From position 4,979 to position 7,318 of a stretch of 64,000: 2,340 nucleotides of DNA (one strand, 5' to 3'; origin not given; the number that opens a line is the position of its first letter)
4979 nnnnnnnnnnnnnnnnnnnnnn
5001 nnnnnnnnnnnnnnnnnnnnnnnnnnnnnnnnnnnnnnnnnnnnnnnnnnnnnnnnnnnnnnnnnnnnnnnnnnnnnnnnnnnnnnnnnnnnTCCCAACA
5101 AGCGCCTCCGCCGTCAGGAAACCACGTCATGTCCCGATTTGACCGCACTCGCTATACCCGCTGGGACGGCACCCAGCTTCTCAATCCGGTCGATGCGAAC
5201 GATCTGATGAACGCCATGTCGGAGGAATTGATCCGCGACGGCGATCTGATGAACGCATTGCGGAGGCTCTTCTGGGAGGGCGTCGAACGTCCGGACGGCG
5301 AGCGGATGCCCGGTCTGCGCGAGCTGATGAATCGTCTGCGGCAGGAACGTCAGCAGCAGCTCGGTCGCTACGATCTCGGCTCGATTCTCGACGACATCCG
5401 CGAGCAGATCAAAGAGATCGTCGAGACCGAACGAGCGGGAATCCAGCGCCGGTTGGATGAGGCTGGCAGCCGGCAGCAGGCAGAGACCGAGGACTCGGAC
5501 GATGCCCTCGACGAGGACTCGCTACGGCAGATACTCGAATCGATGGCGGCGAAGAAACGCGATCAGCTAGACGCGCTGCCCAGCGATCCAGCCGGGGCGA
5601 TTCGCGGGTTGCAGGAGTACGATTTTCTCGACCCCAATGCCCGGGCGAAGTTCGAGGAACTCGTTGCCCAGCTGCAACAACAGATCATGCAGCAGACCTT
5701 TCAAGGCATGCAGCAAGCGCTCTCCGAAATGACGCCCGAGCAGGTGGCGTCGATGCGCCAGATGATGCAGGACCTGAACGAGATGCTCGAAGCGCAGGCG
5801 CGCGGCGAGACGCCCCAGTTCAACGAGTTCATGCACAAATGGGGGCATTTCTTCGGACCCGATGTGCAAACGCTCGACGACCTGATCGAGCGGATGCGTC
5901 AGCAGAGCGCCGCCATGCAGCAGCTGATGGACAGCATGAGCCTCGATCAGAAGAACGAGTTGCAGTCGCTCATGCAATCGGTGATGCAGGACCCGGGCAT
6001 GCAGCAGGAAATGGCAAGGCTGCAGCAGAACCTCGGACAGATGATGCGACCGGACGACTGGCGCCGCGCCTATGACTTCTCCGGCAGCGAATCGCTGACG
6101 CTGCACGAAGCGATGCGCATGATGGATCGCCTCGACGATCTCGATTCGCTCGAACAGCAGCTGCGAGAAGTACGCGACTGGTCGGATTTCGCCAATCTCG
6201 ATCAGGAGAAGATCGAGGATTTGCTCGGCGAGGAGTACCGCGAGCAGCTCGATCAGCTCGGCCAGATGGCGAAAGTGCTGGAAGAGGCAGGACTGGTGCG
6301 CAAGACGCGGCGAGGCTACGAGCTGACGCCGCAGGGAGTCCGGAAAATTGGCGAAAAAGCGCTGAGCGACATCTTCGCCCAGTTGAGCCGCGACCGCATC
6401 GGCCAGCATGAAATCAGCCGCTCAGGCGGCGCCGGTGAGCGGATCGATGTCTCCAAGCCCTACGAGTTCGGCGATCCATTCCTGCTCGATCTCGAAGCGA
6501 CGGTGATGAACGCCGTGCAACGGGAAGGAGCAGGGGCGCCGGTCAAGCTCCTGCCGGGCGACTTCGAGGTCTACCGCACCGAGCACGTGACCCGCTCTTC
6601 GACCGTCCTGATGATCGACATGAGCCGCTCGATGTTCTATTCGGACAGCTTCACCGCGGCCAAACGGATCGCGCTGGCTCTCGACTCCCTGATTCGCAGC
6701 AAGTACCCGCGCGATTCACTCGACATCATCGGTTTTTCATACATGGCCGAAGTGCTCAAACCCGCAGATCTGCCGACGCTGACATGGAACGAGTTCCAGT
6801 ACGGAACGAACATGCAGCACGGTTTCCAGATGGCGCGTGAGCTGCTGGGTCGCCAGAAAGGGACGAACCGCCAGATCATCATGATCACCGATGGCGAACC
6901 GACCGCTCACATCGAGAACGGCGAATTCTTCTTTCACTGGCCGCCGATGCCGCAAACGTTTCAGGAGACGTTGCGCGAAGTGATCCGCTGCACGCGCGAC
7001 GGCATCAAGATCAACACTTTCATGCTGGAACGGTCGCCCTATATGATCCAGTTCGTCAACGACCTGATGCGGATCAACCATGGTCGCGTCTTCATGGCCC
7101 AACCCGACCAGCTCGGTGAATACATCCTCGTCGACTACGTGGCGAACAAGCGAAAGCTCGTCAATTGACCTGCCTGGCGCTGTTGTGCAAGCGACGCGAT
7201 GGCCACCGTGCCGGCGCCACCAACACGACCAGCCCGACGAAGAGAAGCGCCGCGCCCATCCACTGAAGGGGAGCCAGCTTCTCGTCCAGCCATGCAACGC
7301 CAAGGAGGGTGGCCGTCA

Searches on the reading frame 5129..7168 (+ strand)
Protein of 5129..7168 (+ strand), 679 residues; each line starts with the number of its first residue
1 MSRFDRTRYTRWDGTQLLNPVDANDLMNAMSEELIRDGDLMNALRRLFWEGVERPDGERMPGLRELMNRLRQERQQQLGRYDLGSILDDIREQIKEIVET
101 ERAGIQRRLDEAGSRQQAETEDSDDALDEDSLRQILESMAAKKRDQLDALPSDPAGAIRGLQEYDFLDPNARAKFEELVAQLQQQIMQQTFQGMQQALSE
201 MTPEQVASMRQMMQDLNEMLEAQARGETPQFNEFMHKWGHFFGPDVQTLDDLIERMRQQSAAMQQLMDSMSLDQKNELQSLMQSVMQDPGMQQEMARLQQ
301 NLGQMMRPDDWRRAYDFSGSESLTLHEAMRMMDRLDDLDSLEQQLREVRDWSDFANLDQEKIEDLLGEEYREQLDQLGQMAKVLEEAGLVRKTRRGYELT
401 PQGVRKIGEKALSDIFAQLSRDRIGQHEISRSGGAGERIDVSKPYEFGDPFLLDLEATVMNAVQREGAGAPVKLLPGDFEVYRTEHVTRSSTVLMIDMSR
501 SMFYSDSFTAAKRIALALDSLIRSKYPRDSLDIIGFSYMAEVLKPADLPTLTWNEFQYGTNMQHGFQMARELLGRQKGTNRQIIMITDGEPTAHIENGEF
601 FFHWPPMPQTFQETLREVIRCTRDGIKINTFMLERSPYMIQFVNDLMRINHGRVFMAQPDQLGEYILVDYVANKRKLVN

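Call 3: search_protein_families(library=pfam, proteins=[window:5129-7168:+], max_evalue=1)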
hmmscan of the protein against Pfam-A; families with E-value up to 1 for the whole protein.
window:5129-7168:+ (679 aa): 12 families
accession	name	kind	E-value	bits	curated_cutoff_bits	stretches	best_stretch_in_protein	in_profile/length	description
PF13519.12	VWA_2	-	2.8e-07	31.6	27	1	492-590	1-107/107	von Willebrand factor type A domain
PF25325.1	EF-hand_EFHB_C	-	0.019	15.1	27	1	159-220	12-73/75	EFHB C-terminal EF-hand domain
PF09718.15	Tape_meas_lam_C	-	0.04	14.4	23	1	180-220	22-62/76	Lambda phage tail tape-measure protein (Tape_meas_lam_C)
PF25213.1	HVO_A0261_N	-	0.045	14.1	35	1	384-404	48-68/86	HVO_A0261 N-terminal domain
PF04286.17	DUF445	-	0.054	13.8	33.8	0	58-223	138-303/368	Protein of unknown function (DUF445)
PF06969.22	HemN_C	-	0.14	12.6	24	1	357-404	21-65/67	HemN C-terminal domain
PF14196.11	ATC_hydrolase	-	0.21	12.8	28.1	0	260-329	6-74/145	L-2-amino-thiazoline-4-carboxylic acid hydrolase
PF08785.16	Ku_PK_bind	-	0.38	11.4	25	0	171-240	2-75/120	Ku C terminal domain like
PF06757.18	Ins_allergen_rp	-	0.4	10.9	23.2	1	176-301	45-166/174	Insect allergen related repeat, nitrile-specifier detoxification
PF07275.16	ArdA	-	0.44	11.6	27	1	298-383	28-113/155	Antirestriction protein (ArdA)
PF14534.12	DUF4440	-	0.49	11.3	25.2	0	217-262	6-53/107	Domain of unknown function (DUF4440)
PF12925.12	APP_E2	-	0.99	9.5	22.2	0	173-307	8-141/190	E2 domain of amyloid precursor protein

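Call 4: search_protein_families(library=ncbifam, proteins=[window:5129-7168:+], max_evalue=1)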
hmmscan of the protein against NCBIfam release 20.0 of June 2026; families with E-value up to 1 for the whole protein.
window:5129-7168:+ (679 aa): 4 families
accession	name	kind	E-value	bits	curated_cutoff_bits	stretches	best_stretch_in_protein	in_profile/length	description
TIGR02442.1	Cob-chelat-sub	hypoth_equivalog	4.4e-06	25.4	779.45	1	420-590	404-582/641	putative cobaltochelatase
NF006811.0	PRK09333.1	equivalog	0.032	13.8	156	1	381-420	102-140/150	30S ribosomal protein S19e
NF033852.1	fulvocin_rel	subfamily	0.092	13.6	35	0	172-261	2-91/150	bacteriocin fulvocin C-related protein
NF053610.1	Sso10a_fam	subfamily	0.12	12.4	60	1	375-404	32-61/64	Sso10a family chromatin protein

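Call 5: search_protein_families(library=padloc, proteins=[window:5129-7168:+], max_evalue=1)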
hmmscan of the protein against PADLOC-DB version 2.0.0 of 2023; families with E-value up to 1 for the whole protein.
window:5129-7168:+ (679 aa): 0 families
